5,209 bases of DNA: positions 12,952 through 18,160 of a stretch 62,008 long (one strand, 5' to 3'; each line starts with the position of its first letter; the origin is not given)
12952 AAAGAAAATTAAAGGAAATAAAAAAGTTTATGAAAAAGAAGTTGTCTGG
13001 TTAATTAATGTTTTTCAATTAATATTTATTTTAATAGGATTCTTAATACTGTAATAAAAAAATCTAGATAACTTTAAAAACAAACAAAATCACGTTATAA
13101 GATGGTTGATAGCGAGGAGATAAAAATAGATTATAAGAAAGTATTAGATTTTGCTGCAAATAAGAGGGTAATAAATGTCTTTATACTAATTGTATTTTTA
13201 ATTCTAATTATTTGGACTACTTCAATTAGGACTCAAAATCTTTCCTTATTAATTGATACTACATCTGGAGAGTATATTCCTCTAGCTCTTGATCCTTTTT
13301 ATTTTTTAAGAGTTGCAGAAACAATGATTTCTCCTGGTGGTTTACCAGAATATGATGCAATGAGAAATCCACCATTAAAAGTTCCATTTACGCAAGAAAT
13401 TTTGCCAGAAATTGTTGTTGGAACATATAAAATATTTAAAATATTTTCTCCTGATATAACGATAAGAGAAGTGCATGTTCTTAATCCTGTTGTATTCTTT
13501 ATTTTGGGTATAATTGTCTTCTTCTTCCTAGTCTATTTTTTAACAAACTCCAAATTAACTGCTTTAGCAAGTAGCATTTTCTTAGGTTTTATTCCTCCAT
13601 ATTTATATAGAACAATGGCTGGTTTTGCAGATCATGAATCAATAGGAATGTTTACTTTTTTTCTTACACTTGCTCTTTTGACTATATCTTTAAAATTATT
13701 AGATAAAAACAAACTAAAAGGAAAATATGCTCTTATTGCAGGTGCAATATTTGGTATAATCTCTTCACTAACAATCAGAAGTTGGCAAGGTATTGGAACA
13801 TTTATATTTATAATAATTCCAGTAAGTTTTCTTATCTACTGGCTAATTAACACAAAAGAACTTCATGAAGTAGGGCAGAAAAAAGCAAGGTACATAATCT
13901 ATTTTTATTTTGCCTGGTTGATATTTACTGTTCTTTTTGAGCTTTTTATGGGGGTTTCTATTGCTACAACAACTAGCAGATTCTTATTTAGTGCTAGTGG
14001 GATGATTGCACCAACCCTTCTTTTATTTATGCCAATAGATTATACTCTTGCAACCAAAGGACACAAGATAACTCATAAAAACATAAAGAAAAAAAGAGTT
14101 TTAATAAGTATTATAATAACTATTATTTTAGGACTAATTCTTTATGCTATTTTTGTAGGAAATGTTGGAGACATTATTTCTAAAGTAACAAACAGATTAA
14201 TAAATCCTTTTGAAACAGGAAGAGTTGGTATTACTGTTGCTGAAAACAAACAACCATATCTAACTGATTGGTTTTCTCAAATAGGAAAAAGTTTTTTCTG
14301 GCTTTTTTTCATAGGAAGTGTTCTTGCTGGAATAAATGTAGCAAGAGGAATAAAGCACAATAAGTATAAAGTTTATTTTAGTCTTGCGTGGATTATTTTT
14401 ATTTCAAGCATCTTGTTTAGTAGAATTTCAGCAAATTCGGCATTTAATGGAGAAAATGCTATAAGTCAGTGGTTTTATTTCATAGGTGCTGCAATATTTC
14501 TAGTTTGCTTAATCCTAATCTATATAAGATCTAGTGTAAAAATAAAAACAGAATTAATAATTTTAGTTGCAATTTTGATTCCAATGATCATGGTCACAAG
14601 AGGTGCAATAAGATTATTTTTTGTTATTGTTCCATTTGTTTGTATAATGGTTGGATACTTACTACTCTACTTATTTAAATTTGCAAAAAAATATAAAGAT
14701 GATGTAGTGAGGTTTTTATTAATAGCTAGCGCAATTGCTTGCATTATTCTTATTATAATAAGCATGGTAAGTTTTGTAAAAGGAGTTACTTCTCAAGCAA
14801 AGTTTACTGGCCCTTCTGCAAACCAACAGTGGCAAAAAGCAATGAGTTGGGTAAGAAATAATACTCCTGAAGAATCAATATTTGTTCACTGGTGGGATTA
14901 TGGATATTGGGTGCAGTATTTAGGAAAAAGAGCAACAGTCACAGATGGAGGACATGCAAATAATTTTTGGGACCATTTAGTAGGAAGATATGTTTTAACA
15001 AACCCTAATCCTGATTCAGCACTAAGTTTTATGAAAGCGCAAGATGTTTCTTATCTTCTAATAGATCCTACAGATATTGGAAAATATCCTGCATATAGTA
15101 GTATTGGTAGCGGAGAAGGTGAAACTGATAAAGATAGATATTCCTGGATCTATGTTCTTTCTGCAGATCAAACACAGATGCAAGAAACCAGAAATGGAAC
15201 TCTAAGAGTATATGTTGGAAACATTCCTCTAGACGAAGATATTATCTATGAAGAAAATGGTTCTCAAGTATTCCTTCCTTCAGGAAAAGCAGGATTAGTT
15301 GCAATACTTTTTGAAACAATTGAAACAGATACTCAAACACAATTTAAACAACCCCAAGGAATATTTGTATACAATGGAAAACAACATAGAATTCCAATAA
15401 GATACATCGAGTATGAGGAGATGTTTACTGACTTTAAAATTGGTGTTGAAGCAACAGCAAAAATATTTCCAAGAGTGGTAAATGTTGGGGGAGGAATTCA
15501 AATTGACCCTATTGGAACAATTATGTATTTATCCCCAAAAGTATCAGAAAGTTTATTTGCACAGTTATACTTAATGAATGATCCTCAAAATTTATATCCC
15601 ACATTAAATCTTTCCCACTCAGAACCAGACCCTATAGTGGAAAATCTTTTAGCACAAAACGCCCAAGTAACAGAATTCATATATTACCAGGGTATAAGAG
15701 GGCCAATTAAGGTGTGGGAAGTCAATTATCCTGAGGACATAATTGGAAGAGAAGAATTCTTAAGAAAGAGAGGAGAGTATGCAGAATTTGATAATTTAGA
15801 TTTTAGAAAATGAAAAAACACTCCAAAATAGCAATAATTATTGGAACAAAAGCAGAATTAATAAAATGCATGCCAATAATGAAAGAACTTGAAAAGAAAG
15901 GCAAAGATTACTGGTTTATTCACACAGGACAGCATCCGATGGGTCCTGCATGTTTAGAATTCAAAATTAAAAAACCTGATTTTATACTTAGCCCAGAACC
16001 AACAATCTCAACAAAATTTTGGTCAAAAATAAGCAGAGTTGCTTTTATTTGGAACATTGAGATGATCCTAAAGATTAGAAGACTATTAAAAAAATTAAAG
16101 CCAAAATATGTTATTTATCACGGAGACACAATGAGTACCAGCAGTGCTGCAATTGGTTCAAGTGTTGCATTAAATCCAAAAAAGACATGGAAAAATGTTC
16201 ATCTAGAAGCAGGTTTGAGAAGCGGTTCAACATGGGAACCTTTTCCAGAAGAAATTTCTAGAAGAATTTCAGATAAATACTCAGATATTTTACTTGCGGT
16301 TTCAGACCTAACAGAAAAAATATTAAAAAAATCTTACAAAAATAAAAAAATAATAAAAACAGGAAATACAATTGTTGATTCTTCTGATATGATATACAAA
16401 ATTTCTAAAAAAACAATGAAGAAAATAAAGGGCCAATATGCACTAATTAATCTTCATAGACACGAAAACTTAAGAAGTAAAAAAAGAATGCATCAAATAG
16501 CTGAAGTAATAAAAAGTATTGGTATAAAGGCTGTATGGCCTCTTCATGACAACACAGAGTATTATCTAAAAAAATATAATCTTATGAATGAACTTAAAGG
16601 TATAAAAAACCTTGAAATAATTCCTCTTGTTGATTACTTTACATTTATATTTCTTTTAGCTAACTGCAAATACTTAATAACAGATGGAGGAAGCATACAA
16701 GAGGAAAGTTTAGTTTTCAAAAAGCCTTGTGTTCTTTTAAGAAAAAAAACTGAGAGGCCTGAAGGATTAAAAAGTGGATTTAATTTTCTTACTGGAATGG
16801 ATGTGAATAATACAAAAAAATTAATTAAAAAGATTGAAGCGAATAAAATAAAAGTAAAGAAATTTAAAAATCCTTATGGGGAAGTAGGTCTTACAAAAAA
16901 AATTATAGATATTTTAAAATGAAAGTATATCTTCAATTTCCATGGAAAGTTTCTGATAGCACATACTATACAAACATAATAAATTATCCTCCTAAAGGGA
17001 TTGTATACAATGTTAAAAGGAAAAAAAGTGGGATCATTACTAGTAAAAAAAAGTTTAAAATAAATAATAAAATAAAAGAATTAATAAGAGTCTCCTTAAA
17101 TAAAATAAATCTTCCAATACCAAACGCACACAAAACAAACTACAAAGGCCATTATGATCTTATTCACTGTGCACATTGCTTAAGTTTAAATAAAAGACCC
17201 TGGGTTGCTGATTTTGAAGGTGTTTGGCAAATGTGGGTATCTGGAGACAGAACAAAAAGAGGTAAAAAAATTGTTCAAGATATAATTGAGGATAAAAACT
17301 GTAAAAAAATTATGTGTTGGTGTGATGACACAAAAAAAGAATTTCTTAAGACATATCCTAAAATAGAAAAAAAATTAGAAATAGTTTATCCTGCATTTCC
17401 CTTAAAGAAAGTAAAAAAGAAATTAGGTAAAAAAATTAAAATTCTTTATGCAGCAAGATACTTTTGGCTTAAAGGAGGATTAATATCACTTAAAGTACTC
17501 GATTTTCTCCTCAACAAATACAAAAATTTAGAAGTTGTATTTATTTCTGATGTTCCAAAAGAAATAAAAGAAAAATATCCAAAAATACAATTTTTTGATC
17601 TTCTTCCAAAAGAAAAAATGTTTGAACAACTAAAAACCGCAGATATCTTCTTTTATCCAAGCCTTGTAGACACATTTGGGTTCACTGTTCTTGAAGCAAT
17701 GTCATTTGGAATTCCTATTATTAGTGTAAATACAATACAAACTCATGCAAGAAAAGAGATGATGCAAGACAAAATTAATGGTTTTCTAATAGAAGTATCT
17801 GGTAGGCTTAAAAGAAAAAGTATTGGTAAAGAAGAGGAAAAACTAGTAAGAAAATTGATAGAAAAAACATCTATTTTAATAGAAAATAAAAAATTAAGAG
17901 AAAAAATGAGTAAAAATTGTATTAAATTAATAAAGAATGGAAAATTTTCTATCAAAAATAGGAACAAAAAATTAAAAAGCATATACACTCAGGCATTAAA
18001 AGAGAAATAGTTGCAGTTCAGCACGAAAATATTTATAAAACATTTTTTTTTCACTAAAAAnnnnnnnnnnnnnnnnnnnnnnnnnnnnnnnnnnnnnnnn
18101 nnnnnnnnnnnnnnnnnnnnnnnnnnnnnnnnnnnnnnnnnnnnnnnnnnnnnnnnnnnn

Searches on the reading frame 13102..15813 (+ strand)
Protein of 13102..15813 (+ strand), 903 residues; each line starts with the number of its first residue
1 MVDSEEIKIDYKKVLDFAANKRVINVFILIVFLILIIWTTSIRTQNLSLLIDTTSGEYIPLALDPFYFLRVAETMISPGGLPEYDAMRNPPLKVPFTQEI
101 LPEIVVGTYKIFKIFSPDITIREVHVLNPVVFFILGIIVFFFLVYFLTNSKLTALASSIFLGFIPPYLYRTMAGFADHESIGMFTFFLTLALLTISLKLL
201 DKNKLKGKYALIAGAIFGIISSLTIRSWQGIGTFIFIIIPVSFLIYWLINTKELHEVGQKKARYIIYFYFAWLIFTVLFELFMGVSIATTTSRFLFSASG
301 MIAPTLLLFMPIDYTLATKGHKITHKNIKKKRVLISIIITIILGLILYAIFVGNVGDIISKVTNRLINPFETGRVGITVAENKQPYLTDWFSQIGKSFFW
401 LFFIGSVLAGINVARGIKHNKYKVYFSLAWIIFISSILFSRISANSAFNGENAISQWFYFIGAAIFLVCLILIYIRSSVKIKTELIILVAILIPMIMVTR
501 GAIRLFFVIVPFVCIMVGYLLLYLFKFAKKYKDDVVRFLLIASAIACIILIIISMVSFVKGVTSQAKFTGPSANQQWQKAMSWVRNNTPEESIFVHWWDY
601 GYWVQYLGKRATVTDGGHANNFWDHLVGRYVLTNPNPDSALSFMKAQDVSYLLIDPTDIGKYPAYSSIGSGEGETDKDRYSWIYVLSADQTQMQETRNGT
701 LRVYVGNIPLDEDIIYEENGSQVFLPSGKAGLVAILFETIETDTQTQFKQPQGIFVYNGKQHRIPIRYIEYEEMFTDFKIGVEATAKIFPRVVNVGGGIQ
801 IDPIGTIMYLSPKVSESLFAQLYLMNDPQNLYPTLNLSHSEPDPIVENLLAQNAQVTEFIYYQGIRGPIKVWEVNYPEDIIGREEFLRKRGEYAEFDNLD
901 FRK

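Call 9: search_protein_families(library=pfam, proteins=[window:13102-15813:+], max_evalue=0.001)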
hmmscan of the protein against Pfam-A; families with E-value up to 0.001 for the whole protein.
window:13102-15813:+ (903 aa): 2 families
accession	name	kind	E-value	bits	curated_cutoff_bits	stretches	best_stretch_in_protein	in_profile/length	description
PF02516.20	STT3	-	2.2e-16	60.8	24.5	1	31-372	4-322/405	Oligosaccharyl transferase STT3, N-terminal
PF21436.2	STT3-PglB_core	-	2.6e-07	31.6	23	1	591-640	2-50/131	STT3/PglB/AglB core domain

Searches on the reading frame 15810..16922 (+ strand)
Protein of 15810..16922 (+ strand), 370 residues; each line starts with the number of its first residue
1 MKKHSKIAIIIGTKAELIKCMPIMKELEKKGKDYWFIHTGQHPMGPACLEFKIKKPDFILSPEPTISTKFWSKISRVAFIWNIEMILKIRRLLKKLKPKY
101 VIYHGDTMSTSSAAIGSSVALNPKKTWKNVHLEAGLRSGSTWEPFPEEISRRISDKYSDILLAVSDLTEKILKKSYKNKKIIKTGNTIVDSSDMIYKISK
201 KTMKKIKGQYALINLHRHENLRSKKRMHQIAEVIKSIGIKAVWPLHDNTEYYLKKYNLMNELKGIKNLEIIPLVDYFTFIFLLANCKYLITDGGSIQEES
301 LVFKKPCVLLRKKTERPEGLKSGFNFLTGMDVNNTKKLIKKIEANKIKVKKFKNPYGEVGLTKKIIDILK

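Call 9: search_protein_families(library=pfam, proteins=[window:15810-16922:+], max_evalue=0.001)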
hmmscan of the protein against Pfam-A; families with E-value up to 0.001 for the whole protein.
window:15810-16922:+ (370 aa): 1 family
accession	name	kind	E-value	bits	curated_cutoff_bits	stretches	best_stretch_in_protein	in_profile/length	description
PF02350.25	Epimerase_2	-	2.9e-61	207.7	30.6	1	26-370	2-347/347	UDP-N-acetylglucosamine 2-epimerase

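Call 76: search_protein_families(library=ncbifam, proteins=[window:15810-16922:+], max_evalue=0.00001)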
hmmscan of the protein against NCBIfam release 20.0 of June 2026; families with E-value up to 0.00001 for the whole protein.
window:15810-16922:+ (370 aa): 2 families
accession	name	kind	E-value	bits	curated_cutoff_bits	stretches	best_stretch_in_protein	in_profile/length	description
TIGR00236.1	wecB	equivalog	1.5e-61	208.6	210.15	1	6-370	2-363/366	non-hydrolyzing UDP-N-acetylglucosamine 2-epimerase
TIGR03568.1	NeuC_NnaA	equivalog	5e-14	51.9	235.9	1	6-369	2-365/365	UDP-N-acetylglucosamine 2-epimerase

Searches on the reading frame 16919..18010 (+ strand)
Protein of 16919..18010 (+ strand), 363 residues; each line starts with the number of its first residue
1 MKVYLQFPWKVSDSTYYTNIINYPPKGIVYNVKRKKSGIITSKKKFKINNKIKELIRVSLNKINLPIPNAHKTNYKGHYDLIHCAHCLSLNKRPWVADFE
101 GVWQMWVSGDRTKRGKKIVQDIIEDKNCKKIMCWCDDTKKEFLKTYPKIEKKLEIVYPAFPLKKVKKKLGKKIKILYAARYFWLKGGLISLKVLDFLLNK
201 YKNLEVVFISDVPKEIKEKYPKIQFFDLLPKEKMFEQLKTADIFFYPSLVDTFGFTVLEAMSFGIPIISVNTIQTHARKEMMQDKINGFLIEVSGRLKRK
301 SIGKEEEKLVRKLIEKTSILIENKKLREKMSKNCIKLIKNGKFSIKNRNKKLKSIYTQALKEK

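Call 9: search_protein_families(library=pfam, proteins=[window:16919-18010:+], max_evalue=0.001)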
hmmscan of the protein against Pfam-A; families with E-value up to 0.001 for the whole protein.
window:16919-18010:+ (363 aa): 3 families
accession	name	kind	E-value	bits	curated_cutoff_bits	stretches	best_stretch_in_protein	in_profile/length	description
PF00534.26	Glycos_transf_1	-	1.9e-14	54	26.4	1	164-294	7-143/172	Glycosyl transferases group 1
PF13692.12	Glyco_trans_1_4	-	6.5e-13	49.6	27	1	174-292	3-125/142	Glycosyl transferases group 1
PF20706.3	GT4-conflict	-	0.00011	21.7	26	1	232-268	273-309/385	Family 4 Glycosyltransferase in conflict systems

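Call 76: search_protein_families(library=ncbifam, proteins=[window:16919-18010:+], max_evalue=0.00001)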
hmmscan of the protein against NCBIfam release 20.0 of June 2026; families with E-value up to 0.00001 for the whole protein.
window:16919-18010:+ (363 aa): 8 families
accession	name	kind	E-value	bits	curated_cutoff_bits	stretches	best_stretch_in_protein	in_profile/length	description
TIGR04157.1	glyco_rSAM_CFB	subfamily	3.6e-12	46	400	1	113-356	151-406/406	TIGR04157 family glycosyltransferase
TIGR02149.1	glgA_Coryne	subfamily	2.9e-10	39.8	302.4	1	227-358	270-389/391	glycogen synthase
NF038229.1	Glyco4_Geo_Pelo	equivalog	6.2e-10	38.6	400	1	127-360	109-337/338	GPMC system family 4 glycosyltransferase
TIGR03999.1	thiol_BshA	equivalog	1.1e-09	37.8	273.7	1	232-360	264-374/375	N-acetyl-alpha-D-glucosaminyl L-malate synthase BshA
NF047880.1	glyco_SdgA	exception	5.3e-09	35.2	800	1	231-351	380-482/488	serine-aspartate repeat adhesin O-glycosyltransferase SdgA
NF041876.1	EPS_EpsE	equivalog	1.2e-07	31.3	400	1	227-292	282-344/389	exopolysaccharide biosynthesis GT4 family glycosyltransferase EpsE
TIGR03088.1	stp2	hypoth_equivalog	1.6e-06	27.4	409.05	1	236-359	268-373/374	TIGR03088 family PEP-CTERM/XrtA system glycosyltransferase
NF007396.0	PRK09922.1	equivalog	1.8e-06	27.1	385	0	234-296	253-312/361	lipopolysaccharide 1,6-galactosyltransferase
